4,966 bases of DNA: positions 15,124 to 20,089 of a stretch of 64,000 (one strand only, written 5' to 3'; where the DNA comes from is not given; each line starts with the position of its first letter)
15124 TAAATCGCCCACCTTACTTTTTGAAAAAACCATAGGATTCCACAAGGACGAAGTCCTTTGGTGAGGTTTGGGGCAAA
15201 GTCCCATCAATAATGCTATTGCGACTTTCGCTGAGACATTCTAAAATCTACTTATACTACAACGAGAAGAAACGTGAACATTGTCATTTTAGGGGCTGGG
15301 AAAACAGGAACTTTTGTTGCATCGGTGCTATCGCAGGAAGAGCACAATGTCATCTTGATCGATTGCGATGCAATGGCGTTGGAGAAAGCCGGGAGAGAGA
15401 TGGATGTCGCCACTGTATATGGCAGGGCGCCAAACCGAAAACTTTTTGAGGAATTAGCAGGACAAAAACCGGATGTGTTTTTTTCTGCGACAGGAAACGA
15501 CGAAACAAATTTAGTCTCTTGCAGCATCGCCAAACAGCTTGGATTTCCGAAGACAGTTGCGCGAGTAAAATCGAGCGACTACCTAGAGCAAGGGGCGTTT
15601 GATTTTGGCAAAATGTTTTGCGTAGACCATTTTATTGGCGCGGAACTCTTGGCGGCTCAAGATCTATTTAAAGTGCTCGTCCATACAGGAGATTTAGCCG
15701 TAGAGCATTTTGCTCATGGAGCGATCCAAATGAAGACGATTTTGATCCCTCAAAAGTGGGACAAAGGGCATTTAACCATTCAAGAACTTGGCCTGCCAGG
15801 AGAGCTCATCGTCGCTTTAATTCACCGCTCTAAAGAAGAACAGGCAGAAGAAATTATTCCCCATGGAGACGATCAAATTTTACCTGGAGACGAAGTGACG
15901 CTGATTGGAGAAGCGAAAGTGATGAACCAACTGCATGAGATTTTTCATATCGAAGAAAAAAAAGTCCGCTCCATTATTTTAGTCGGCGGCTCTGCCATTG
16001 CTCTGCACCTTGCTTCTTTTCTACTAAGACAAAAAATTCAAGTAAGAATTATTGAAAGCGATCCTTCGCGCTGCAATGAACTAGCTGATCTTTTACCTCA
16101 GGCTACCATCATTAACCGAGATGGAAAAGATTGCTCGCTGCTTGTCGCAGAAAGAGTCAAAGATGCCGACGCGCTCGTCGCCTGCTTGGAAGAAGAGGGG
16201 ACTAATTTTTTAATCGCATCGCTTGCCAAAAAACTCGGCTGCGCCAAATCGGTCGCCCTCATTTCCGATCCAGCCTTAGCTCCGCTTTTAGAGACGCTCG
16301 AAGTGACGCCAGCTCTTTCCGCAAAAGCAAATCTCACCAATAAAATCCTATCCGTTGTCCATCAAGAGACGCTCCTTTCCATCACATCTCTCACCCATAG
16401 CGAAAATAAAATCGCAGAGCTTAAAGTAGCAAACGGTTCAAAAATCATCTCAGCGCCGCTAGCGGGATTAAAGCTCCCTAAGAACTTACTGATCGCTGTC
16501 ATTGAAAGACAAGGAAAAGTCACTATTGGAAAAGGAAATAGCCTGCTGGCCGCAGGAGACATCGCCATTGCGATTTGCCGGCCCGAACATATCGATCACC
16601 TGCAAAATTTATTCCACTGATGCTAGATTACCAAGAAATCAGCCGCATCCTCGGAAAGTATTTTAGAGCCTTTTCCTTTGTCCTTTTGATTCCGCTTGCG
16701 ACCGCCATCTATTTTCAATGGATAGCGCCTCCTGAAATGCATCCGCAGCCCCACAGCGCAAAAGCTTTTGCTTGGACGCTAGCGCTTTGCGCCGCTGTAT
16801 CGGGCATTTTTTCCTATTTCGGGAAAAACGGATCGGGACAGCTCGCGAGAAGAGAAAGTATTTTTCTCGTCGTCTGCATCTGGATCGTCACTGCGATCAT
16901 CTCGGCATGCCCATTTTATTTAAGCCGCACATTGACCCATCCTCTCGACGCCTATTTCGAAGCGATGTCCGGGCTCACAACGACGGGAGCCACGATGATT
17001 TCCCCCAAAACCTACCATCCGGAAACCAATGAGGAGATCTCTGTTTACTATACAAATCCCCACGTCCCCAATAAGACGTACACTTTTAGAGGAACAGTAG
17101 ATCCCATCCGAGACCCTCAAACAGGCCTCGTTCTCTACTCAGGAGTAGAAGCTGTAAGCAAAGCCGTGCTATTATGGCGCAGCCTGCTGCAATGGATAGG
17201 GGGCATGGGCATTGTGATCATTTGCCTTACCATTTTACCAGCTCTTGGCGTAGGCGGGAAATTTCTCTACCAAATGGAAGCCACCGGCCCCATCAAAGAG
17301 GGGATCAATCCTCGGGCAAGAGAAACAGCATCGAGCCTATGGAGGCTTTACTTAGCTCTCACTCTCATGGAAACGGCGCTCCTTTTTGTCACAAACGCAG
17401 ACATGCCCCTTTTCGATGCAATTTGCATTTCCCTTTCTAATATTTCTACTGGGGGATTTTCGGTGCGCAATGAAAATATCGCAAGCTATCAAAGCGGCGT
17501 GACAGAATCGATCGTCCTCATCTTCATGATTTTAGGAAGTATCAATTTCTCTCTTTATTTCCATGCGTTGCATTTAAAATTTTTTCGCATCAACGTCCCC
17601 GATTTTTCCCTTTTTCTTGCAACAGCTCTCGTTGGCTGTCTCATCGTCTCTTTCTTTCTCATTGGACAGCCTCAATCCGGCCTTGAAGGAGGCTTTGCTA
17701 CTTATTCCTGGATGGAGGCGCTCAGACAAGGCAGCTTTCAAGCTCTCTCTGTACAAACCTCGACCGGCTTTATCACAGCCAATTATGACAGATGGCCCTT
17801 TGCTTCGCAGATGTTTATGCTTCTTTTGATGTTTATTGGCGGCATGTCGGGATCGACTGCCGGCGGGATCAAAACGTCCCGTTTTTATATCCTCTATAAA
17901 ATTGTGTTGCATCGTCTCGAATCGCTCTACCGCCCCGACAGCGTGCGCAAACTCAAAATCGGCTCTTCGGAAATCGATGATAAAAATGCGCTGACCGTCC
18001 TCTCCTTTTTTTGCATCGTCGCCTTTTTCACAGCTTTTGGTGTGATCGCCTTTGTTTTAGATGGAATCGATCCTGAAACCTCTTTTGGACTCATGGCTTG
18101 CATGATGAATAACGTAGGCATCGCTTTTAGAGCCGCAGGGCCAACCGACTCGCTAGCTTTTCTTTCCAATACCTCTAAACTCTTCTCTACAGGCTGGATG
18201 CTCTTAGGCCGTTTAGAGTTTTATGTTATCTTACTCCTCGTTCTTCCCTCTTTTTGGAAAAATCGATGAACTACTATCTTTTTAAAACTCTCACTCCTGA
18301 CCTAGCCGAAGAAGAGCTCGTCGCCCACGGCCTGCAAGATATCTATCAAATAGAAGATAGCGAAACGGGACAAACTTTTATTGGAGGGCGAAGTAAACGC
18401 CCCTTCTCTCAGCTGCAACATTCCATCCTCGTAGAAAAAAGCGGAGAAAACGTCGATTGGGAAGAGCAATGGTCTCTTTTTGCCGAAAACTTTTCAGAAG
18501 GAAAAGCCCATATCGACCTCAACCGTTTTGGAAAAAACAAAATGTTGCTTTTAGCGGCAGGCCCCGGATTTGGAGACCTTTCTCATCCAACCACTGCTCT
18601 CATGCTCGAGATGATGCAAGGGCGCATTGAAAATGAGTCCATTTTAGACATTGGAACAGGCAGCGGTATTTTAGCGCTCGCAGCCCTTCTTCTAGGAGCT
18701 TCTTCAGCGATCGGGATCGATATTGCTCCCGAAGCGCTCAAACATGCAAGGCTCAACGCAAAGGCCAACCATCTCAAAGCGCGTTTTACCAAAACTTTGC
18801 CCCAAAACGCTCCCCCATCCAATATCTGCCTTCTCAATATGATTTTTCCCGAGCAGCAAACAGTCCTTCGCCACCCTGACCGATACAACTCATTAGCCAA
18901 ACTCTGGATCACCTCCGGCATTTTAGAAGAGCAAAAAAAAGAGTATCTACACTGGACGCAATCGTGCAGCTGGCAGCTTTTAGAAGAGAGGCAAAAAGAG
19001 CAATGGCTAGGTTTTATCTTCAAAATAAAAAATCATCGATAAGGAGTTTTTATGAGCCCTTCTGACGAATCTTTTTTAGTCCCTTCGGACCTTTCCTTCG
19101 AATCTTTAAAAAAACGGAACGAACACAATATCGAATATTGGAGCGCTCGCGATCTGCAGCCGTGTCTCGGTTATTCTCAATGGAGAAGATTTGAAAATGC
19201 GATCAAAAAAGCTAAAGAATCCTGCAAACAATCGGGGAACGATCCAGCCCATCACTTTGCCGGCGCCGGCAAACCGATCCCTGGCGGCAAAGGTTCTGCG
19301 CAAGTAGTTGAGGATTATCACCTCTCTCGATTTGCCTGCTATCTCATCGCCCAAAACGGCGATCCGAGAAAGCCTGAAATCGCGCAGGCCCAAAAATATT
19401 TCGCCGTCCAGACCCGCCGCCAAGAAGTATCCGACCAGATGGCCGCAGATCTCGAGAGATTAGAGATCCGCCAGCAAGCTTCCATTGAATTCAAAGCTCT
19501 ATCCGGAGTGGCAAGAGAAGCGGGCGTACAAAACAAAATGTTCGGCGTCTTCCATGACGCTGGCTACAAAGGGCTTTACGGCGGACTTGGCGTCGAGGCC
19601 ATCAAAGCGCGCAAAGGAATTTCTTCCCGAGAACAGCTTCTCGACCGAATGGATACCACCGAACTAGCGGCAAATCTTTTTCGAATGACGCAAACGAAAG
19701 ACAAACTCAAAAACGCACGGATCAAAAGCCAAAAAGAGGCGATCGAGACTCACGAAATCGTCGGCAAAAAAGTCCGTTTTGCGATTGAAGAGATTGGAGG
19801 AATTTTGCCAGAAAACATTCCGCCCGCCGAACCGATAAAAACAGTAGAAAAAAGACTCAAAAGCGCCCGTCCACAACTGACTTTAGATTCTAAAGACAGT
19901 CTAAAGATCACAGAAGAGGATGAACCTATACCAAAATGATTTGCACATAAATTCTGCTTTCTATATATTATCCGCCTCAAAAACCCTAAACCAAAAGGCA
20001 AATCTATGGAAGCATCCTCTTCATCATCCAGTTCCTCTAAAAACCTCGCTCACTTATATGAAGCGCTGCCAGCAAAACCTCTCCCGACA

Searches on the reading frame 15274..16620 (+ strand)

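Call 9: search_protein_families(library=pfam, proteins=[window:15274-16620:+], max_evalue=0.001)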
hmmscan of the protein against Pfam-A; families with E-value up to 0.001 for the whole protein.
window:15274-16620:+ (448 aa): 13 families
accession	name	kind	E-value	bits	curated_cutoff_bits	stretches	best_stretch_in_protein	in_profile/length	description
PF02254.24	TrkA_N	-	1.9e-34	118.9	23.8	2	3-105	1-103/116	TrkA-N domain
PF02080.26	TrkA_C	-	1.2e-20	73.6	27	2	380-447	1-70/71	TrkA-C domain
PF07992.20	Pyr_redox_2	-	1.4e-06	28.4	26.1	0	225-265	135-176/291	Pyridine nucleotide-disulphide oxidoreductase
PF13241.12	NAD_binding_7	-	2.6e-06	28.4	22.1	0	232-323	8-87/104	Putative NAD(P)-binding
PF00070.33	Pyr_redox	-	6.8e-06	27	22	0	234-265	2-33/82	Pyridine nucleotide-disulphide oxidoreductase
PF03435.24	Sacchrp_dh_NADP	-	9.7e-05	23.1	25.1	0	3-48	1-51/129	Saccharopine dehydrogenase NADP binding domain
PF01488.26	Shikimate_DH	-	0.00019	22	24.3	0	2-77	14-87/138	Shikimate / quinate 5-dehydrogenase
PF02558.23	ApbA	-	0.00021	21.4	22.2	0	3-47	1-47/150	Ketopantoate reductase PanE/ApbA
PF13460.12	NAD_binding_10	-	0.00022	21.6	27.2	0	241-310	5-73/184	NAD(P)H-binding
PF01656.29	CbiA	-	0.00027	21.3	25.4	0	7-127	9-54/125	CobQ/CobB/MinD/ParA nucleotide binding domain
PF02737.24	3HCDH_N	-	0.00038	20.9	22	0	3-44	2-43/180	3-hydroxyacyl-CoA dehydrogenase, NAD binding domain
PF03807.23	F420_oxidored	-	0.00065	20.7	21.6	0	3-44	2-45/94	NADP oxidoreductase coenzyme F420-dependent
PF13478.12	XdhC_C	-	0.00095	20.1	29.7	0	235-310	2-71/125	XdhC Rossmann domain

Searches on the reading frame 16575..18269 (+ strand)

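Call 9: search_protein_families(library=pfam, proteins=[window:16575-18269:+], max_evalue=0.001)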
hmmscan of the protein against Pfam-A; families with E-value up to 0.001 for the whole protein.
window:16575-18269:+ (564 aa): 1 family
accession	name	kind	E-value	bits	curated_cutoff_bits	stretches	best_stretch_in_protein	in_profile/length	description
PF02386.22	TrkH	-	3.6e-52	177.9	27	1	182-556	76-490/502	Cation transport protein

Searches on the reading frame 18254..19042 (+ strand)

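Call 9: search_protein_families(library=pfam, proteins=[window:18254-19042:+], max_evalue=0.001)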
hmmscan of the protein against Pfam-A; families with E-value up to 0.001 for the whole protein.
window:18254-19042:+ (262 aa): 9 families
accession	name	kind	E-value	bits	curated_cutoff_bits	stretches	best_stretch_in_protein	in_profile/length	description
PF06325.19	PrmA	-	2e-28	100.2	22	1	65-257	93-294/296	Ribosomal protein L11 methyltransferase (PrmA)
PF13649.12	Methyltransf_25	-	1.2e-07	32.8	27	1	130-185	1-57/97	Methyltransferase domain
PF05175.20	MTS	-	5.9e-07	29.7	23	1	113-179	19-86/170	Methyltransferase small domain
PF13847.12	Methyltransf_31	-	9.2e-07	29.1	27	1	127-175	4-54/145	Methyltransferase domain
PF08241.18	Methyltransf_11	-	7e-05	23.8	21.2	1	131-179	1-52/95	Methyltransferase domain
PF01135.25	PCMT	-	0.00011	22.4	20.3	1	113-175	61-124/210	Protein-L-isoaspartate(D-aspartate) O-methyltransferase (PCMT)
PF13489.12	Methyltransf_23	-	0.00016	21.9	27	1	124-186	20-75/164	Methyltransferase domain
PF03602.21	Cons_hypoth95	-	0.00051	20.2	24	1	118-178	33-93/182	Conserved hypothetical protein 95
PF08242.18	Methyltransf_12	-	0.00059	21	30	0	131-185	1-56/98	Methyltransferase domain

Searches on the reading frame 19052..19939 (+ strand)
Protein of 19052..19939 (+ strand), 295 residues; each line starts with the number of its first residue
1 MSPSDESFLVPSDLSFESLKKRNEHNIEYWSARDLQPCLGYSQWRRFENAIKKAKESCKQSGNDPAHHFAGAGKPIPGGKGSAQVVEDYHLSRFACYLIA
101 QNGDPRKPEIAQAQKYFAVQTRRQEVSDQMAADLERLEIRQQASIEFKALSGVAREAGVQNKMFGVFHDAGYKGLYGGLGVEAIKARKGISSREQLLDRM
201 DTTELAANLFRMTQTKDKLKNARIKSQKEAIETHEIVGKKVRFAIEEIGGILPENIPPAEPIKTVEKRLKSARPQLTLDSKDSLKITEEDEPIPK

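Call 9: search_protein_families(library=pfam, proteins=[window:19052-19939:+], max_evalue=0.001)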
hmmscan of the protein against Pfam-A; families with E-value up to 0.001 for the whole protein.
window:19052-19939:+ (295 aa): 1 family
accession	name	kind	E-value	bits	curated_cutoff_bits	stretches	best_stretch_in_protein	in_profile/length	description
PF02498.22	Bro-N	-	1.6e-10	41.9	25.6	1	25-117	8-95/96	BRO family, N-terminal domain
